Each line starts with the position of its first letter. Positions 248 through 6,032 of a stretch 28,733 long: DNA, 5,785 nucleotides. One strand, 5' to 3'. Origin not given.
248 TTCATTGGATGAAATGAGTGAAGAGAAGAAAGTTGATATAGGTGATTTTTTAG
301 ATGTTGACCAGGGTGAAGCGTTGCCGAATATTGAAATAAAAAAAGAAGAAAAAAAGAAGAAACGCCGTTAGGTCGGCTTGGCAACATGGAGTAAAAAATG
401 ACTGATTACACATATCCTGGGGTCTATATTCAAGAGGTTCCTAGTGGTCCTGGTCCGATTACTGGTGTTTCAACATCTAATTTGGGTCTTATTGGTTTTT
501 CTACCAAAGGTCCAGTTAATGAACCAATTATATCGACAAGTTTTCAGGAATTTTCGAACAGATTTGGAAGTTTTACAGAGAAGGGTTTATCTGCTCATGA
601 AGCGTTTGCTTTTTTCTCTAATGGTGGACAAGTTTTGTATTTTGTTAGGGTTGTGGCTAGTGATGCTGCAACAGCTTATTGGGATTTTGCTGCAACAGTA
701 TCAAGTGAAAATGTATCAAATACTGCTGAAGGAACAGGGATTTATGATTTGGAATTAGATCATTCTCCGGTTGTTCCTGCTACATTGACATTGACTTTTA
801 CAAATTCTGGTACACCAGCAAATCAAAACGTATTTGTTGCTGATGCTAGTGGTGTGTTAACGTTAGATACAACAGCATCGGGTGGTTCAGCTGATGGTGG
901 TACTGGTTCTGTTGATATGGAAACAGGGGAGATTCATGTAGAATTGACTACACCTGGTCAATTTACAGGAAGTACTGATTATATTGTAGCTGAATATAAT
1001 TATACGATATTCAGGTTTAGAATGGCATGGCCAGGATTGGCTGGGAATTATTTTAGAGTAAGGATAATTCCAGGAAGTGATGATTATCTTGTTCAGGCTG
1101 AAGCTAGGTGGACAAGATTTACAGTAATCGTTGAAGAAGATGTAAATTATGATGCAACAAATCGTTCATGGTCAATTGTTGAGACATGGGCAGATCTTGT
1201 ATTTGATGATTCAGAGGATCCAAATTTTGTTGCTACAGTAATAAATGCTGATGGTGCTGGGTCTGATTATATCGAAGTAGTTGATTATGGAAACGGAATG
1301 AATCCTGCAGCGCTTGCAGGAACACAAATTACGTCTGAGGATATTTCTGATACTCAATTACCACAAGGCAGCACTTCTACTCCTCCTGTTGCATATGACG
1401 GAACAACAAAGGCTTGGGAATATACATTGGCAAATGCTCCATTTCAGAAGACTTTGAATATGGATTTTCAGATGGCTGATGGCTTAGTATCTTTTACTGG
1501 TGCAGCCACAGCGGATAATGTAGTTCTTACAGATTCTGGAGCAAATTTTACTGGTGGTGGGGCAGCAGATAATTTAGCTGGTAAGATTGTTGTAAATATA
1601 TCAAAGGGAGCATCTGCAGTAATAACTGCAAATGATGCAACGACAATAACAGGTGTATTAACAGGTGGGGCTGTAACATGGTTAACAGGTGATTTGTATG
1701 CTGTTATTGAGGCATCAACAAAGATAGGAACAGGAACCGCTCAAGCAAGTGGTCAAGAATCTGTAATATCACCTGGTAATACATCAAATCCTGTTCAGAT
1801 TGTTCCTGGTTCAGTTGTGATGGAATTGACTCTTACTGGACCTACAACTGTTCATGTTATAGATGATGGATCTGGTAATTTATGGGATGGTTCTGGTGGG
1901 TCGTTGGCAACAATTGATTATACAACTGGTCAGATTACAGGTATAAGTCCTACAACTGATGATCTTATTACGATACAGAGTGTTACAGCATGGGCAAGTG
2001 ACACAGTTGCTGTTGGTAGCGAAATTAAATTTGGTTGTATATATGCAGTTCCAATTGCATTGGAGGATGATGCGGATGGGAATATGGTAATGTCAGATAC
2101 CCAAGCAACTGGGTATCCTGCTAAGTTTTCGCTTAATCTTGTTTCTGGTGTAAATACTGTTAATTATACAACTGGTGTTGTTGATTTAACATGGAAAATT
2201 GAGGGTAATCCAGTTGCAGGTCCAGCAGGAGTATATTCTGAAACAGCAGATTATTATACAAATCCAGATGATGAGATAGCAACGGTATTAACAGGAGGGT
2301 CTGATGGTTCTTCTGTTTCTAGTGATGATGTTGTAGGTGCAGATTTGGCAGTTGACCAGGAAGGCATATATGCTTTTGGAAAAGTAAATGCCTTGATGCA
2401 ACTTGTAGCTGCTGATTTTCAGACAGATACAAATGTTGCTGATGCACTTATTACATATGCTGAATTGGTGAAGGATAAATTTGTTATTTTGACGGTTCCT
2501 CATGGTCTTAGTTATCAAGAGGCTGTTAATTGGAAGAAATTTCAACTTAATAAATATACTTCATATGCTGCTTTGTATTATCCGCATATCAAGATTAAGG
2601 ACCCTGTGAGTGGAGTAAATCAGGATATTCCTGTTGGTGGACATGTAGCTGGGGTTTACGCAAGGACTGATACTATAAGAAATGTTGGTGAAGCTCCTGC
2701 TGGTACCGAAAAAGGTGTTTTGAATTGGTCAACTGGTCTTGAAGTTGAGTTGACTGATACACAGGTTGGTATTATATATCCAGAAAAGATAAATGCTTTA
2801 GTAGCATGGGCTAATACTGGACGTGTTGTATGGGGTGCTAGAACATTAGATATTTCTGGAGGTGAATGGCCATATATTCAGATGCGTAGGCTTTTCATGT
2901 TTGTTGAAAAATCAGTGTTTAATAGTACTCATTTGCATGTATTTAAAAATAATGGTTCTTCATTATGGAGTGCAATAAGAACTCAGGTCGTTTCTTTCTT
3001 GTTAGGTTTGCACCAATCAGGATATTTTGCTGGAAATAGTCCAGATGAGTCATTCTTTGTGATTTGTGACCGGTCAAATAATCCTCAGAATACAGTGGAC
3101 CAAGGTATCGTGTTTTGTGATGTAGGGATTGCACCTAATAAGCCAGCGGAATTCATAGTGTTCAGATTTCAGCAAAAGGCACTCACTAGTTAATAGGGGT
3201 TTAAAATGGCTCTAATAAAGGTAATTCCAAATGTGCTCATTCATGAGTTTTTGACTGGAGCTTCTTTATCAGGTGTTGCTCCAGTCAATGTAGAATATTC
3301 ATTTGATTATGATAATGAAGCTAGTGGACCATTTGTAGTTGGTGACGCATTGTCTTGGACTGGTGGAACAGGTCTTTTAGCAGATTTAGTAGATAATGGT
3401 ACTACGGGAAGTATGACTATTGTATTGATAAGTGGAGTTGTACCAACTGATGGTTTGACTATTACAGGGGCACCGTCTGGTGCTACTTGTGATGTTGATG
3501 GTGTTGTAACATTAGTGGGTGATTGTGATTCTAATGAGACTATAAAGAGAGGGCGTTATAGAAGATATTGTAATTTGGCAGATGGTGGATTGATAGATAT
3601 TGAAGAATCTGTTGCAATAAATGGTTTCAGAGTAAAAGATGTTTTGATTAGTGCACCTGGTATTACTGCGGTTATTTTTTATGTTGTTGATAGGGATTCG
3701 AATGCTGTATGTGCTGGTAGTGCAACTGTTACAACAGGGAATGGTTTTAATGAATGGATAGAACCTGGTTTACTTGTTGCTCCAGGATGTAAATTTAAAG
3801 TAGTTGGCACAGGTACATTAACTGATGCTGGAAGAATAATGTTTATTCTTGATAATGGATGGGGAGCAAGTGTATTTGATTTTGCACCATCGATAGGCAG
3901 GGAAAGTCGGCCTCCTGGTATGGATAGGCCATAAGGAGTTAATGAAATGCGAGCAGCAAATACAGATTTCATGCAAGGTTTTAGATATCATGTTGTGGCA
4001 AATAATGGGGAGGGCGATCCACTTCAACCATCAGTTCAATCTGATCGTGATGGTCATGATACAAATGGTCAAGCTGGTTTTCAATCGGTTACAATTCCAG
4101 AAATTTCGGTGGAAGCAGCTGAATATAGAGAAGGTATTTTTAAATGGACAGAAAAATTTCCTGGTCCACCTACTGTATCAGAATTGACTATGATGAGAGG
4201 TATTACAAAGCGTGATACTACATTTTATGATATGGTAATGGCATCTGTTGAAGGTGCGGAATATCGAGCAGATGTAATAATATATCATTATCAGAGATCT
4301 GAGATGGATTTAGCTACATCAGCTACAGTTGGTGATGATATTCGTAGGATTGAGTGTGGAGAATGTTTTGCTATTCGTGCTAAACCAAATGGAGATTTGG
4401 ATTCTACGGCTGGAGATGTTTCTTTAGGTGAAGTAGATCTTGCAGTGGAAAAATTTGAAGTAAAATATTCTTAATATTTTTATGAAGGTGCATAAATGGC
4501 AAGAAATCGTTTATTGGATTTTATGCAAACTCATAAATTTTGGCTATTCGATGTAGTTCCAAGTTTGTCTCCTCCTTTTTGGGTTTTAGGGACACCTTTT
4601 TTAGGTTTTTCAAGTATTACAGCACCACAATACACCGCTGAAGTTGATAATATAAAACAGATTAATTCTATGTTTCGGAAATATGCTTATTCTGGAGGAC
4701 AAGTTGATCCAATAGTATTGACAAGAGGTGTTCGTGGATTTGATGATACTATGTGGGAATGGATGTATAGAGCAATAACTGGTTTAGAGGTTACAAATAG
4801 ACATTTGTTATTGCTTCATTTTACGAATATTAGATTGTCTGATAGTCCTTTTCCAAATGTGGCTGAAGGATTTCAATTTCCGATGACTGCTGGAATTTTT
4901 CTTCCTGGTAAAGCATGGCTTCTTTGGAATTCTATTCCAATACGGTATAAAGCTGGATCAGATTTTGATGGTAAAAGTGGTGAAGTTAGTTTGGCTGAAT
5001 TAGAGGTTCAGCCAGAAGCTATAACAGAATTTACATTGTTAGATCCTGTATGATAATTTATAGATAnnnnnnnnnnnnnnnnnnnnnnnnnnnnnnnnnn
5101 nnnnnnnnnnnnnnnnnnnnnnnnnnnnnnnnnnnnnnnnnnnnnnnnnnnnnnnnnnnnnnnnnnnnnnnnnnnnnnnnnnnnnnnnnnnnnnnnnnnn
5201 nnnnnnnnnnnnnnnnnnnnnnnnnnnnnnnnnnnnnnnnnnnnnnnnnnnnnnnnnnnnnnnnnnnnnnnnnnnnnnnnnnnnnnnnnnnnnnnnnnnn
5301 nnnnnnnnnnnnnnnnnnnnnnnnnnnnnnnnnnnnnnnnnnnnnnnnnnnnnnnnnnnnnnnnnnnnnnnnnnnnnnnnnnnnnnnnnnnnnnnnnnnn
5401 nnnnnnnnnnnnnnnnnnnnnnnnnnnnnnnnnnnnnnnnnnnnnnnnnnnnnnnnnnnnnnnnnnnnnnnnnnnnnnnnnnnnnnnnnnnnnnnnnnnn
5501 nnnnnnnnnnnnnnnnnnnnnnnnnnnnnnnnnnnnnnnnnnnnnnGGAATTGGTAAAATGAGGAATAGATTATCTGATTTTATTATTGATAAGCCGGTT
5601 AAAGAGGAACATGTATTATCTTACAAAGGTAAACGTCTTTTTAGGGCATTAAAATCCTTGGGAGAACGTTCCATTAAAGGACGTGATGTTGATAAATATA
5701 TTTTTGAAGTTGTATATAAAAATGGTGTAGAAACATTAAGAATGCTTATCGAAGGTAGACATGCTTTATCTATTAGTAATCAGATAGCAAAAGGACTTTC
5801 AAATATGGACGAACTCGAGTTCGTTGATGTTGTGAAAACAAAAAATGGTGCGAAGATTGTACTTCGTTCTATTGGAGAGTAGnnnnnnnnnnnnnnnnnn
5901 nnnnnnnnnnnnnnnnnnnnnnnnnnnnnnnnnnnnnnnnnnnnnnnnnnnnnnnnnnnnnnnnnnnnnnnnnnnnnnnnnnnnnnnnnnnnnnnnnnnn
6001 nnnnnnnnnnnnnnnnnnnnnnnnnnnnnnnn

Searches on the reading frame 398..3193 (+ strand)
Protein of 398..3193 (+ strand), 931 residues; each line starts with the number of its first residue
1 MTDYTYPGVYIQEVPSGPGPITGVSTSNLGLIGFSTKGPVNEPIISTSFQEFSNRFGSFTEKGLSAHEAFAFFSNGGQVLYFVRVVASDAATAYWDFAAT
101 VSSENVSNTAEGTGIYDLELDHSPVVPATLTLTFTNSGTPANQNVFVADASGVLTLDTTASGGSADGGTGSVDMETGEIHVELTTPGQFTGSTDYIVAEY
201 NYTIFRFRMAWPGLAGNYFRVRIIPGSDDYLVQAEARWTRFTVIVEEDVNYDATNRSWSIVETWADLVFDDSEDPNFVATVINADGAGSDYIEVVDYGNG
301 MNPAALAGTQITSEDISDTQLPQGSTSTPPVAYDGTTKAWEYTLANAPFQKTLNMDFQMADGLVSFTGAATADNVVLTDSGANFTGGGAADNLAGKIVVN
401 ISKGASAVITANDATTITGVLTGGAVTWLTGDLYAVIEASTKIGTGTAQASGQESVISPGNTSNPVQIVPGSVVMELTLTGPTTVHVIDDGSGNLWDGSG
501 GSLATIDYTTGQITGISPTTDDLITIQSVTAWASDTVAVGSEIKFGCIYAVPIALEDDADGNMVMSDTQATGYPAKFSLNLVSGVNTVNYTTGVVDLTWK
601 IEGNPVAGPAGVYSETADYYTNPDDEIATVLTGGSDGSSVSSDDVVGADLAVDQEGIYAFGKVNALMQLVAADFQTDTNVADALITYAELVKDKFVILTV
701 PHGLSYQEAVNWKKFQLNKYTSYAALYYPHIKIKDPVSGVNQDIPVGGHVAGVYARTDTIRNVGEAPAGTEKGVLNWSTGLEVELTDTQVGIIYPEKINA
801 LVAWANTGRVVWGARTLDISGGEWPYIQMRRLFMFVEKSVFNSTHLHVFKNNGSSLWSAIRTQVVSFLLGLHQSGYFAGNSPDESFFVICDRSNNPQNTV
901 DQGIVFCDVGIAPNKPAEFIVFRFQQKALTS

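Call 8: search_protein_families(library=phrogs, proteins=[window:398-3193:+], max_evalue=0.01)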
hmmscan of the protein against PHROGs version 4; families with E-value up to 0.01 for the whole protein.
window:398-3193:+ (931 aa): 6 families
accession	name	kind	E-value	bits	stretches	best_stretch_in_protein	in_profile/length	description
phrog_23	-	tail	1.5e-58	199.8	1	1-925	20-461/496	tail sheath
phrog_15814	-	unknown function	5.5e-48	164.5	2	625-927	413-725/738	-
phrog_17610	-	tail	1.5e-42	146.5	1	681-926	862-1106/1135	tail sheath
phrog_10581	-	tail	6.9e-16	58.7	1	721-922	701-905/915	tail sheath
phrog_20240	-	unknown function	0.001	19.5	1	8-51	8-51/272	-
phrog_11242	-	unknown function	0.0013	19.9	1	2-91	3-93/128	-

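Call 9: search_protein_families(library=pfam, proteins=[window:398-3193:+], max_evalue=0.01)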
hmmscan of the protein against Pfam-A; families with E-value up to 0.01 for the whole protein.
window:398-3193:+ (931 aa): 2 families
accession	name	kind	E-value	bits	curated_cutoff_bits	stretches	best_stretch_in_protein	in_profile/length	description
PF04984.19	Phage_sheath_1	-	4.2e-09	36.9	31.4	1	667-817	20-168/168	Phage tail sheath protein subtilisin-like domain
PF17482.7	Phage_sheath_1C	-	2e-07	31.4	26.9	1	823-926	5-103/104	Phage tail sheath C-terminal domain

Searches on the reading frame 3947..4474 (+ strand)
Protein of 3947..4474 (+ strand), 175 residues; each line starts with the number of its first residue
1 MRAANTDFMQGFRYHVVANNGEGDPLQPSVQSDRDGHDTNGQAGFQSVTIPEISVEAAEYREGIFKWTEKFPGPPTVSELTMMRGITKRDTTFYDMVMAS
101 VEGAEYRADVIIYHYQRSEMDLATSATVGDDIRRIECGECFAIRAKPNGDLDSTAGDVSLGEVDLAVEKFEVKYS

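Call 8: search_protein_families(library=phrogs, proteins=[window:3947-4474:+], max_evalue=0.01)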
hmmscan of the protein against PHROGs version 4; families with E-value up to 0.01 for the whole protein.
window:3947-4474:+ (175 aa): 1 family
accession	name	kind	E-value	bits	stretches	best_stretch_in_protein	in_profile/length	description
phrog_4542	-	tail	7.3e-06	26.5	1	6-159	23-167/214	tail tube protein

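Call 9: search_protein_families(library=pfam, proteins=[window:3947-4474:+], max_evalue=0.01)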
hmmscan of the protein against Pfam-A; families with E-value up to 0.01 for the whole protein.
window:3947-4474:+ (175 aa): 1 family
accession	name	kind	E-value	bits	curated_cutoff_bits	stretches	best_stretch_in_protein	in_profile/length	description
PF06841.18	Phage_T4_gp19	-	9e-13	48.6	28.2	1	38-171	10-134/134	T4-like virus tail tube protein gp19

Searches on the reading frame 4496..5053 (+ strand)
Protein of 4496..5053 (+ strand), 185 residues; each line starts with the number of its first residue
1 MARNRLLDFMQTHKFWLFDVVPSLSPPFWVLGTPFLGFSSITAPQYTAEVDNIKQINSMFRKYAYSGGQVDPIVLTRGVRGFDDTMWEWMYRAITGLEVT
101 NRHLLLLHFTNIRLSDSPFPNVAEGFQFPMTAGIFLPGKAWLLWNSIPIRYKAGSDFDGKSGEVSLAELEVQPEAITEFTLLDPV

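Call 8: search_protein_families(library=phrogs, proteins=[window:4496-5053:+], max_evalue=0.01)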
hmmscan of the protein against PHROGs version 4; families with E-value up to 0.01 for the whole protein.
window:4496-5053:+ (185 aa): 1 family
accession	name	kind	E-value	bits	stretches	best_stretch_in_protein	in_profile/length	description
phrog_4542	-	tail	0.00023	21.6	1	36-177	49-179/214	tail tube protein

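Call 9: search_protein_families(library=pfam, proteins=[window:4496-5053:+], max_evalue=0.01)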
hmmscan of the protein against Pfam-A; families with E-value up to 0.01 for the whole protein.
window:4496-5053:+ (185 aa): 1 family
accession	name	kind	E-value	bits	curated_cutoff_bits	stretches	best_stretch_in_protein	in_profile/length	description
PF06841.18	Phage_T4_gp19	-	1.1e-06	28.9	28.2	1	37-175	16-132/134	T4-like virus tail tube protein gp19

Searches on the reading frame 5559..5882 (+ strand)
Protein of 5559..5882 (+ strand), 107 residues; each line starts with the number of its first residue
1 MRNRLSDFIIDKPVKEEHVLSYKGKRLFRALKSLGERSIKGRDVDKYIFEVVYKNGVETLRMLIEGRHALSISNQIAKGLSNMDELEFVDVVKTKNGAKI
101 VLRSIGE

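Call 8: search_protein_families(library=phrogs, proteins=[window:5559-5882:+], max_evalue=0.01)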
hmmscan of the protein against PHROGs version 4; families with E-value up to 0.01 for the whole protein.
window:5559-5882:+ (107 aa): 0 families

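Call 10: search_protein_families(library=pfam, proteins=[window:5559-5882:+], max_evalue=1)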
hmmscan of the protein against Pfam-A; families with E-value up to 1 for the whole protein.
window:5559-5882:+ (107 aa): 1 family
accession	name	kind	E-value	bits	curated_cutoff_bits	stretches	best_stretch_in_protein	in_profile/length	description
PF00240.29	ubiquitin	-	0.12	12.5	25.4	0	16-41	37-61/72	Ubiquitin family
